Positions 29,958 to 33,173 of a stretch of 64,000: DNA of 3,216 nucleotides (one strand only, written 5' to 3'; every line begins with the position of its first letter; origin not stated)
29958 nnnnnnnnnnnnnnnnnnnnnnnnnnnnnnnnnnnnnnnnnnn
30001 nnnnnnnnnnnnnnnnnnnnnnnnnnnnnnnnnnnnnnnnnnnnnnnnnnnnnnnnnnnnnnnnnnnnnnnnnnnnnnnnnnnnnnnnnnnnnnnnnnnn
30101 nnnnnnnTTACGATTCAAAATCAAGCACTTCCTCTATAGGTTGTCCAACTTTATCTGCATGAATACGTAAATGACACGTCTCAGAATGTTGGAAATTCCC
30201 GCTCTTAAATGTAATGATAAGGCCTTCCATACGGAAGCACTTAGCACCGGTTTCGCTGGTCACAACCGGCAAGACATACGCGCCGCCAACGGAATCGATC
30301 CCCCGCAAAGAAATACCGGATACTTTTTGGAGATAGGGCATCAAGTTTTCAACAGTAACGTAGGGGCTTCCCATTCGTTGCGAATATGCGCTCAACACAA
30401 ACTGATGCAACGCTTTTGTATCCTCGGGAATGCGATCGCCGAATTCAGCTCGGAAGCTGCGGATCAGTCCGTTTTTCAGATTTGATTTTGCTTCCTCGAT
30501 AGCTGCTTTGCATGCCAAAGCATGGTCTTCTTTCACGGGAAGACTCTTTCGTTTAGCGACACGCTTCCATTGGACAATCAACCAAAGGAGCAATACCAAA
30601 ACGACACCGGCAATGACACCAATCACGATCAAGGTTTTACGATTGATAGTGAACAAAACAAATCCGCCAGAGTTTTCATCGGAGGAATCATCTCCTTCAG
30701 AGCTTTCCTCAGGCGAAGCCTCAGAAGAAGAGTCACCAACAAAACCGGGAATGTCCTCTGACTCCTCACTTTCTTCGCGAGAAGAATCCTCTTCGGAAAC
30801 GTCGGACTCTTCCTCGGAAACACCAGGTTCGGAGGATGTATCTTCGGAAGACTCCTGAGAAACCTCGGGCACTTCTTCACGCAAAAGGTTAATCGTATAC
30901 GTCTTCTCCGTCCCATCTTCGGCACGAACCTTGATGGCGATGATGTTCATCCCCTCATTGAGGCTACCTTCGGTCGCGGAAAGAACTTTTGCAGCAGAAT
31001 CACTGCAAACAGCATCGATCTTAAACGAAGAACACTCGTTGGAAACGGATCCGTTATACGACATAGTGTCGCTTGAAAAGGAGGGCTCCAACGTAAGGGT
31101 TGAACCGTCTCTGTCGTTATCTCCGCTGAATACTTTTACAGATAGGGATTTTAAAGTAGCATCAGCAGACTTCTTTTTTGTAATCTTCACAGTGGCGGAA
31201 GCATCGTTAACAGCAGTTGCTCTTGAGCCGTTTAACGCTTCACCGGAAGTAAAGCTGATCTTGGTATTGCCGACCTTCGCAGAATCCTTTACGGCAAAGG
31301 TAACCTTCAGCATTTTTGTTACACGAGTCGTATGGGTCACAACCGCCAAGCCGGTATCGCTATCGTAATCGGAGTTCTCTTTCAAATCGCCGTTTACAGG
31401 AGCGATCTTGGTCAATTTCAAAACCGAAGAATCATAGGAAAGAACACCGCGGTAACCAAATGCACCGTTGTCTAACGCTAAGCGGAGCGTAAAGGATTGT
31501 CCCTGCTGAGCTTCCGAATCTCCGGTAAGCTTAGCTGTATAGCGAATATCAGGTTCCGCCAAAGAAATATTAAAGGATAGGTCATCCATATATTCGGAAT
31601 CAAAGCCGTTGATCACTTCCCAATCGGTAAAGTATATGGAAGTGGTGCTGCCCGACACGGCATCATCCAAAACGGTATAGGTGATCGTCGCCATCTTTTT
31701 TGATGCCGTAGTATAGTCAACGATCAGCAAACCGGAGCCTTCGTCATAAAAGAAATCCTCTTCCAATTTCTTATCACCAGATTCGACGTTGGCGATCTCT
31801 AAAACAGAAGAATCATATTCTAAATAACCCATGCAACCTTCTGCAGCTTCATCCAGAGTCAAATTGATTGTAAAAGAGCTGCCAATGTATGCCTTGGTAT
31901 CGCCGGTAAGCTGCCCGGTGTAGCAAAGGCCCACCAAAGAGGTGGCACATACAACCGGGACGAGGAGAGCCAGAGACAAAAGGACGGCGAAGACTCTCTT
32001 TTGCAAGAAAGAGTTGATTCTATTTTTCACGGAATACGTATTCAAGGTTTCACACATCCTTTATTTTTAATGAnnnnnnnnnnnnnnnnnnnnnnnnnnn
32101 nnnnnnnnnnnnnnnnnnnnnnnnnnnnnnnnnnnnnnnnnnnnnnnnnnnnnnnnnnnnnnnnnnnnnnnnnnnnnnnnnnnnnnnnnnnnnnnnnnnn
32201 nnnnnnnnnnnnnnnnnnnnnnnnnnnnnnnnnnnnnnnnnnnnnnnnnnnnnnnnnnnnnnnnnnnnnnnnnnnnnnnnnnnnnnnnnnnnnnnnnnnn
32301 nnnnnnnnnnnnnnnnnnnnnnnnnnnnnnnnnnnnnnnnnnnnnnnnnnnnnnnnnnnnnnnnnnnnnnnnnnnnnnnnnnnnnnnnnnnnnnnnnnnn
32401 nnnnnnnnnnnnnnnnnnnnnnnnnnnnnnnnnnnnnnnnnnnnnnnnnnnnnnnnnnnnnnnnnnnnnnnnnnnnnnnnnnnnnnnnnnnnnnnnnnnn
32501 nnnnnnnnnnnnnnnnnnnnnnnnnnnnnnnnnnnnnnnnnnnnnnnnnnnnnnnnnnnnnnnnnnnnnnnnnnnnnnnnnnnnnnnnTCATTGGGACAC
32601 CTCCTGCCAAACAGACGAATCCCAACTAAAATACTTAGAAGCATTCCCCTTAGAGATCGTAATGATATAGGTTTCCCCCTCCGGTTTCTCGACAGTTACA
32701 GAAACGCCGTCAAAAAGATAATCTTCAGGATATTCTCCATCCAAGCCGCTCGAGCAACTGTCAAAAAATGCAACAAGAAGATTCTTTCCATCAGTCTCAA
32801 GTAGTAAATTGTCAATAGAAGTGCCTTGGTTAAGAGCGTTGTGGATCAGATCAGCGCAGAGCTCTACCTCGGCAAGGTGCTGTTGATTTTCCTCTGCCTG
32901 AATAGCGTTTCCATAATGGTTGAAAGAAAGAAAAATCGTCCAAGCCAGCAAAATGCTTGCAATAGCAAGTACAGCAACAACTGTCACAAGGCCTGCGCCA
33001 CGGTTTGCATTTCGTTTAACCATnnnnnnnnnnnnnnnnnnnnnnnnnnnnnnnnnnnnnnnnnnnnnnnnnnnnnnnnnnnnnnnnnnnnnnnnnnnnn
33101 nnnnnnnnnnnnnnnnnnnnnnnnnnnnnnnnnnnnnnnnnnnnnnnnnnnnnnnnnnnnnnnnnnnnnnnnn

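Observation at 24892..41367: Fifteen-gene single-strand string joining a complete type IV pilus machine to cohesin-like surface proteins, a LytTR two-component system and a BY-kinase pair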

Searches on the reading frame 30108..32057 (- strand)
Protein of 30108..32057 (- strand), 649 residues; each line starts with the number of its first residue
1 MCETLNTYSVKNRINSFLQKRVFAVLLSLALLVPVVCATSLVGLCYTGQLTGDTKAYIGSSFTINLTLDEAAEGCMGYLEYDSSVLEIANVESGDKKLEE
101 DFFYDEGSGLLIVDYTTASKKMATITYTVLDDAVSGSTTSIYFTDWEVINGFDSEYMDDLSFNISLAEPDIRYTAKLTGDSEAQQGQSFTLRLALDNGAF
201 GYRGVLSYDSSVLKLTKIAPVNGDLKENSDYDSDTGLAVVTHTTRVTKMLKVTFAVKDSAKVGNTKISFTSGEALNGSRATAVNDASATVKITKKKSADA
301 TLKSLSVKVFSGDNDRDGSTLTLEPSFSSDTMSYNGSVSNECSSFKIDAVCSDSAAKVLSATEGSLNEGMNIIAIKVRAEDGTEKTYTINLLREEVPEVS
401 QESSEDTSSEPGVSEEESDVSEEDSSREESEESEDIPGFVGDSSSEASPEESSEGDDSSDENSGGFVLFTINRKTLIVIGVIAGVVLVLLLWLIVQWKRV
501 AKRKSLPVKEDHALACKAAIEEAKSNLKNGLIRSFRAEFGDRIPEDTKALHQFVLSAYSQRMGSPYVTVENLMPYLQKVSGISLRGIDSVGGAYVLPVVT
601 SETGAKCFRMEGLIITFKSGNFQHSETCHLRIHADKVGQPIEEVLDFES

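Call 4: search_protein_families(library=pfam, proteins=[window:30108-32057:-], max_evalue=0.01)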
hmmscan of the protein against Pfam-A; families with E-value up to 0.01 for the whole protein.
window:30108-32057:- (649 aa): 2 families
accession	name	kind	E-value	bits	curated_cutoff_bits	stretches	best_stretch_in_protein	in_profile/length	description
PF00963.24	Cohesin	-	6.1e-10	39.9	24.1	2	52-144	6-115/139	Cohesin domain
PF12733.13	Cadherin-like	-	4.7e-08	33.8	24.2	1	320-394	3-89/89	Cadherin-like beta sandwich domain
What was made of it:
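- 30108..32057 (-): Gene 10 (649 aa): signal peptide, two cohesin-like modules, cadherin-like module, acidic linker, TM helix (477-495) and a conserved ~150-aa cytoplasmic orphan domain (coded by 30111-30665, which also covers the TM helix). Cohesin E = 6e-10 and Cadherin-like E = 5e-8 (call 4).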

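Call 13: find_homologous_proteins(query=window:30108-32057:-)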
Query window:30108-32057:- (649 aa): 26 proteins with E <= 0.001 among 8000 candidates.
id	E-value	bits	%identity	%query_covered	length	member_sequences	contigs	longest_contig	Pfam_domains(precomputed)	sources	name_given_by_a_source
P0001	0.0e+0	1372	98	99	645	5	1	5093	PF12733.14,PF00963.25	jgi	-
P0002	5.2e-266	902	65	99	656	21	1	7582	PF00963.25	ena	-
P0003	4.3e-92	328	59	37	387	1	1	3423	PF12733.14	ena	-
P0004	1.1e-90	323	59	37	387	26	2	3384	-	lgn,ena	-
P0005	4.7e-89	318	58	37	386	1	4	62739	PF12733.14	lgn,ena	-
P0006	1.9e-88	316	57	37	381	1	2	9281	PF12733.14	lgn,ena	-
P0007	2.8e-88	315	59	37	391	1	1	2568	PF12733.14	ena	-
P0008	5.9e-88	314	58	38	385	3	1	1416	PF12733.14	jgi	jgi:hypothetical protein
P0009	2.6e-87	312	56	37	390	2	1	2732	PF12733.14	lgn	-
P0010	4.2e-87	311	58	37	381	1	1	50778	PF12733.14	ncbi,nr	ncbi:MAG: cadherin-like beta sandwich domain-containing protein [Clostridia bacterium]|nr:cadherin-l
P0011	1.3e-26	112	40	15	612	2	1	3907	PF12733.14,PF16410.11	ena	-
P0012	1.5e-17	82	34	35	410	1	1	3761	PF12733.14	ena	-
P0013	4.2e-17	80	34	35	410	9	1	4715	PF12733.14,PF00963.25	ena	-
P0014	3.6e-14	71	30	34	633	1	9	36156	PF12733.14,PF00963.25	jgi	-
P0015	1.8e-13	68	33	16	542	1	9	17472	PF12733.14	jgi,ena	-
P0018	8.0e-13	66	32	38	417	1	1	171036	PF12733.14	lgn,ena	-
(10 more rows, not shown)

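Call 14: find_encoding_contigs(protein=P0010, flank=10000, max_places=3)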
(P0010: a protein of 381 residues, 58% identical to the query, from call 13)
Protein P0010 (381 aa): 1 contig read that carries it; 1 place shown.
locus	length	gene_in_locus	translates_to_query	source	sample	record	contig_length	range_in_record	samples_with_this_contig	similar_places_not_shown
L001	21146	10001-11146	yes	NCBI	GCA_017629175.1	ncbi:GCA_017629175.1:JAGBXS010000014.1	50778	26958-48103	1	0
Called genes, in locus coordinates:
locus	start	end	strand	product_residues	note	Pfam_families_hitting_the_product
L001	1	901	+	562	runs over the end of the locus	PF05157:MshEN, PF00437:T2SSE, PF13173:AAA_14 (weak)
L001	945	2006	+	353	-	PF00437:T2SSE, PF12775:AAA_7 (faint), PF25199:nSTAND_NTPase5 (faint)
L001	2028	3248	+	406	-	PF28597:T2SSF_N, PF00482:T2SSF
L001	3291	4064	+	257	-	PF06750:A24_N_bact, PF01478:Peptidase_A24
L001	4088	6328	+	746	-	PF11104:PilM_2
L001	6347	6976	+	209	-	-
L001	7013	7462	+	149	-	PF07963:N_methyl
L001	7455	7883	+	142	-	-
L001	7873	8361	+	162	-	PF07963:N_methyl (weak)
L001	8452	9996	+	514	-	-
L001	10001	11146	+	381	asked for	PF12733:Cadherin-like (weak)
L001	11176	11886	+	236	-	PF00072:Response_reg, PF04397:LytTR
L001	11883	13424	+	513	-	PF14501:HATPase_c_5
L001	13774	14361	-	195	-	PF21176:RecR_HhH, PF01751:Toprim, PF13662:Toprim_4, PF21175:RecR_C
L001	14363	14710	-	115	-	PF02575:YbaB_DNA_bd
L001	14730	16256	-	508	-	PF05496:RuvB_N (faint), PF13177:DNA_pol3_delta2, PF00004:AAA, PF07728:AAA_5 (faint), PF13401:AAA_22 (faint), PF22608:DNAX_ATPase_lid, PF12169:DNA_pol3_gamma3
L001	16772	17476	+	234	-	-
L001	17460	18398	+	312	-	PF02603:Hpr_kinase_N, PF07475:Hpr_kinase_C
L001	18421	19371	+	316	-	PF00480:ROK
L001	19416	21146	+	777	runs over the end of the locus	PF02190:LON_substr_bdg, PF00004:AAA, PF07728:AAA_5, PF22667:Lon_lid, PF05362:Lon_C, PF13541:ChlI (weak)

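Call 15: find_encoding_contigs(protein=P0005, flank=10000, max_places=3)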
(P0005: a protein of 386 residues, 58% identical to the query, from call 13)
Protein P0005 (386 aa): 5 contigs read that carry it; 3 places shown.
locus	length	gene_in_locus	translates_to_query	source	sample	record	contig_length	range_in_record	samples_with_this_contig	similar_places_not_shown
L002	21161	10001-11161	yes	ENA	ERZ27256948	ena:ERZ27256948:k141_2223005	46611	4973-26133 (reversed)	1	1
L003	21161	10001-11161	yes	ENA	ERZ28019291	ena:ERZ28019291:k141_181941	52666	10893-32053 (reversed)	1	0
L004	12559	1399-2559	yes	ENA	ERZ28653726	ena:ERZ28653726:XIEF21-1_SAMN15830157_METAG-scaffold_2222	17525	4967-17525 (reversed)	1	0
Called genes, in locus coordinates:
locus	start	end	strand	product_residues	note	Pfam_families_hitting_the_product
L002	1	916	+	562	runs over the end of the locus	PF05157:MshEN, PF00437:T2SSE, PF13173:AAA_14 (weak)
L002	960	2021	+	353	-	PF00437:T2SSE, PF12775:AAA_7 (faint), PF25199:nSTAND_NTPase5 (faint)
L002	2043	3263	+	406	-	PF28597:T2SSF_N, PF00482:T2SSF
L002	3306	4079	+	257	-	PF06750:A24_N_bact, PF01478:Peptidase_A24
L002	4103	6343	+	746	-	PF11104:PilM_2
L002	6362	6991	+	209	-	-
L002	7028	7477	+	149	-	PF07963:N_methyl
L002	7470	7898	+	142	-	-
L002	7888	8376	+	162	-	PF07963:N_methyl (weak)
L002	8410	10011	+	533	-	-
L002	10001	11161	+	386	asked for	PF12733:Cadherin-like (weak)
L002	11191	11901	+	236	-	PF00072:Response_reg, PF04397:LytTR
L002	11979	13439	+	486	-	PF14501:HATPase_c_5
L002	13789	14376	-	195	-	PF21176:RecR_HhH, PF01751:Toprim, PF13662:Toprim_4, PF21175:RecR_C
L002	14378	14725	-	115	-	PF02575:YbaB_DNA_bd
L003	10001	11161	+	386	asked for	PF12733:Cadherin-like (weak)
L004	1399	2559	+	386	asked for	PF12733:Cadherin-like (weak)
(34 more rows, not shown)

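Call 16: find_encoding_contigs(protein=P0018, flank=10000, max_places=2)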
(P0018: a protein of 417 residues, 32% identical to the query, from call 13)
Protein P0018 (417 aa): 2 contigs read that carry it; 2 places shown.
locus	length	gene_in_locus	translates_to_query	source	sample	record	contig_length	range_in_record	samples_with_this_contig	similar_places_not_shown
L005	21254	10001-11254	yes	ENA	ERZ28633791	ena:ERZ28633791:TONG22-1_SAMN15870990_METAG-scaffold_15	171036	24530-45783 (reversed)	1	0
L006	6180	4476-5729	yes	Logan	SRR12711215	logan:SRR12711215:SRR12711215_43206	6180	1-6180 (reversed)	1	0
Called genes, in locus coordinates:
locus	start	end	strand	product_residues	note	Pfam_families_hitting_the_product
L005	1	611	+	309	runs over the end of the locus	PF01418:HTH_6, PF01380:SIS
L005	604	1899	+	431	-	PF00890:FAD_binding_2, PF01134:GIDA (weak), PF01266:DAO (weak), PF01494:FAD_binding_3 (weak), PF03486:HI0933_like, PF07992:Pyr_redox_2 (weak), PF12831:FAD_oxidored, PF22780:HI0933_like_1st, +3 more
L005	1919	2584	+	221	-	PF02224:Cytidylate_kin, PF13189:Cytidylate_kin2, PF13238:AAA_18 (faint), PF13671:AAA_33 (weak), PF13207:AAA_17 (weak)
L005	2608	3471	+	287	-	PF02401:LYTB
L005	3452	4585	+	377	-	PF21710:Spt6_S1 (faint), PF00575:S1, PF13509:S1_2 (faint), PF24685:OB_RRP5_4th (faint), PF00575:S1, PF23459:S1_RRP5, PF00575:S1, PF23459:S1_RRP5 (weak)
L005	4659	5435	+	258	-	PF03705:CheR_N, PF01739:CheR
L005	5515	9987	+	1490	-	PF00404:Dockerin_1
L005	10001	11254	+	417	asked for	PF12733:Cadherin-like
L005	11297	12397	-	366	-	PF03104:DNA_pol_B_exo1 (weak), PF13482:RNase_H_2, PF10108:DNA_pol_B_exo2 (weak)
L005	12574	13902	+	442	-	PF13375:RnfC_N, PF01512:Complex1_51K, PF13484:Fer4_16 (faint), PF12797:Fer4_2 (faint), PF10531:SLBB, PF13187:Fer4_9, PF13237:Fer4_10 (weak), PF12838:Fer4_7 (weak), +4 more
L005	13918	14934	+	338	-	PF03116:NQR2_RnfD_RnfE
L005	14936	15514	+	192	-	PF04205:FMN_bind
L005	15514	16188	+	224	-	PF02508:Rnf-Nqr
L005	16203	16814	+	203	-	PF02508:Rnf-Nqr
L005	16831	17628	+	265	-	PF04060:FeS, PF13237:Fer4_10 (weak), PF14697:Fer4_21 (weak), PF25160:LdpA_Fe-S-bd (weak), PF12838:Fer4_7 (weak), PF13187:Fer4_9 (weak), PF13237:Fer4_10 (weak), PF12838:Fer4_7, +5 more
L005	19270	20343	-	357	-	-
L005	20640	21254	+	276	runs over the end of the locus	PF00696:AA_kinase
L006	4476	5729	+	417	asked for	PF12733:Cadherin-like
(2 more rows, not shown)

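Call 17: find_encoding_contigs(protein=P0014, flank=10000, max_places=2)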
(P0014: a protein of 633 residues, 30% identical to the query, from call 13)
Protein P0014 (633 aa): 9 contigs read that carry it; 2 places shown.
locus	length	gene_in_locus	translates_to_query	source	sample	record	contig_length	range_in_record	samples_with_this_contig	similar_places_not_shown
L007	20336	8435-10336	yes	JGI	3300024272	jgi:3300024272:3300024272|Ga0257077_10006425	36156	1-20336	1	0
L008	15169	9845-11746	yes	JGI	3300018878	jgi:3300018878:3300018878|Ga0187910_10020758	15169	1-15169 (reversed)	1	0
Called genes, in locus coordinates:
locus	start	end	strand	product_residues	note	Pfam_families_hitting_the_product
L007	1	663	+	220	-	?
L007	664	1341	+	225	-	-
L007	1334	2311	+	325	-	-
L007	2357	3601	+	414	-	PF00753:Lactamase_B, PF12706:Lactamase_B_2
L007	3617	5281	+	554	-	-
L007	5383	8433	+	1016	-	PF03382:DUF285, PF00404:Dockerin_1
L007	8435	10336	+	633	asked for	PF00963:Cohesin (weak), PF12733:Cadherin-like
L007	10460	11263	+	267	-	PF00106:adh_short, PF08659:KR (weak), PF13561:adh_short_C2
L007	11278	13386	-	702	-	PF13191:AAA_16 (weak), PF23569:NBD_SMAX1 (weak), PF00004:AAA, PF17871:AAA_lid_9, PF00004:AAA, PF07724:AAA_2, PF07728:AAA_5, PF10431:ClpB_D2-small, +4 more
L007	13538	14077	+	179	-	-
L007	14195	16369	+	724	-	PF17764:PriA_3primeBD, PF00270:DEAD, PF04851:ResIII, PF18319:Zn_ribbon_PriA, PF00271:Helicase_C, PF18074:PriA_C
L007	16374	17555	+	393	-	PF01938:TRAM, PF09445:Methyltransf_15 (faint), PF05958:tRNA_U5-meth_tr, PF02475:TRM5-TYW2_MTfase (weak), PF05175:MTS (weak), PF13649:Methyltransf_25 (weak), PF13847:Methyltransf_31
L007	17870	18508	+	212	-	PF00702:Hydrolase, PF13419:HAD_2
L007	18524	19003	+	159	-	PF00293:NUDIX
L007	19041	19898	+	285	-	PF04383:KilA-N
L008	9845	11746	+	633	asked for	PF00963:Cohesin (weak), PF12733:Cadherin-like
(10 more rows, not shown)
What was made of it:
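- Closest known: Membrane- or wall-anchored cohesin proteins of cellulosome/amylosome-type systems. Same: Distant family members sit beside dockerin proteins (calls 16, 17).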

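Call 18: find_encoding_contigs(protein=P0002, flank=10000, max_places=2)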
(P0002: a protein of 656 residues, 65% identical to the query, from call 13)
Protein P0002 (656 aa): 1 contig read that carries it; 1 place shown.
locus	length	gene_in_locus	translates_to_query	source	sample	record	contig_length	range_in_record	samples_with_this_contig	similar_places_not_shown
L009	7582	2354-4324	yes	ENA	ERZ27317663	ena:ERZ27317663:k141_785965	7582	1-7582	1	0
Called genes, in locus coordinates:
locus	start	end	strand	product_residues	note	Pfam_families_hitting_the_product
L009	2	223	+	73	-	?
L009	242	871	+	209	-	-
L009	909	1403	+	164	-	PF07963:N_methyl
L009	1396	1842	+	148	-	-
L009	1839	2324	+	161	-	PF07963:N_methyl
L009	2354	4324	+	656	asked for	PF00963:Cohesin (faint)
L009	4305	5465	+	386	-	PF12733:Cadherin-like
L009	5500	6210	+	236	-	PF00072:Response_reg, PF04397:LytTR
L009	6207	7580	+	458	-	?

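Call 20: search_protein_families(library=pfam, proteins=[L001:8452-9996:+, L005:5515-9987:+], max_evalue=0.01)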
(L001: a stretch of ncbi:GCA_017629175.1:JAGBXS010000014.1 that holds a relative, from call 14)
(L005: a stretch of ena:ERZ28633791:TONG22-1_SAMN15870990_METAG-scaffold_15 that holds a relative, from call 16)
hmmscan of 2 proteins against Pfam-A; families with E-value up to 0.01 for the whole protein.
L001:8452-9996:+ (514 aa): 2 families
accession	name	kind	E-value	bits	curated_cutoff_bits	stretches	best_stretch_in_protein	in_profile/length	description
PF12733.13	Cadherin-like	-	5.9e-09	36.7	24.2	1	163-237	3-89/89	Cadherin-like beta sandwich domain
PF10939.13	DUF2631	-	0.0036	17.6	25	0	316-356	5-48/66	Protein of unknown function (DUF2631)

L005:5515-9987:+ (1490 aa): 3 families
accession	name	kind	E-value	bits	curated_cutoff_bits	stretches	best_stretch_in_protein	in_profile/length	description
PF00404.24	Dockerin_1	-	4.1e-11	43.3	22.9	1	1424-1475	2-53/57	Dockerin type I domain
PF01841.26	Transglut_core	-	0.00044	20.9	23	1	228-325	14-108/108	Transglutaminase-like superfamily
PF00036.39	EF-hand_1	-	0.0024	17.7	25.4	0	1425-1439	10-24/29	EF hand domain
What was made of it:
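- More distant cohesin/cadherin homologues sit directly after giant dockerin proteins (calls 16, 17, 20).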

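Call 33: search_protein_families(library=ncbifam, proteins=[window:30108-32057:-], max_evalue=0.01)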
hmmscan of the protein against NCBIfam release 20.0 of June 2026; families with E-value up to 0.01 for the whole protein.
window:30108-32057:- (649 aa): 0 families

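Call 48: search_solved_structures(query=window:30108-32057:-, max_evalue=1)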
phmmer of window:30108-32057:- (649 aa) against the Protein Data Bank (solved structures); distinct sequences matched with E-value up to 1: 0.

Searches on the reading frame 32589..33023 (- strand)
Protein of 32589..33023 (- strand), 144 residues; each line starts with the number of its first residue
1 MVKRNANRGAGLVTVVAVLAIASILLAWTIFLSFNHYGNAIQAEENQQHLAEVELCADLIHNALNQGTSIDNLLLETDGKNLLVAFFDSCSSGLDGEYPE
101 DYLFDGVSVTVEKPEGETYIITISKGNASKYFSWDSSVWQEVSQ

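Call 3: search_protein_families(library=pfam, proteins=[window:32589-33023:-], max_evalue=0.01)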
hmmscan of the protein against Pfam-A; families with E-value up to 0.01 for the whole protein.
window:32589-33023:- (144 aa): 0 families

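Call 33: search_protein_families(library=ncbifam, proteins=[window:32589-33023:-], max_evalue=0.01)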
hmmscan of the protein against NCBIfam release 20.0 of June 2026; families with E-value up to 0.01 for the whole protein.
window:32589-33023:- (144 aa): 0 families
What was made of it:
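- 32589..33023 (-): Atypical pilin-like protein (144 aa) with a hydrophobic N-terminus and no Glu5. No family hit (calls 3, 33).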
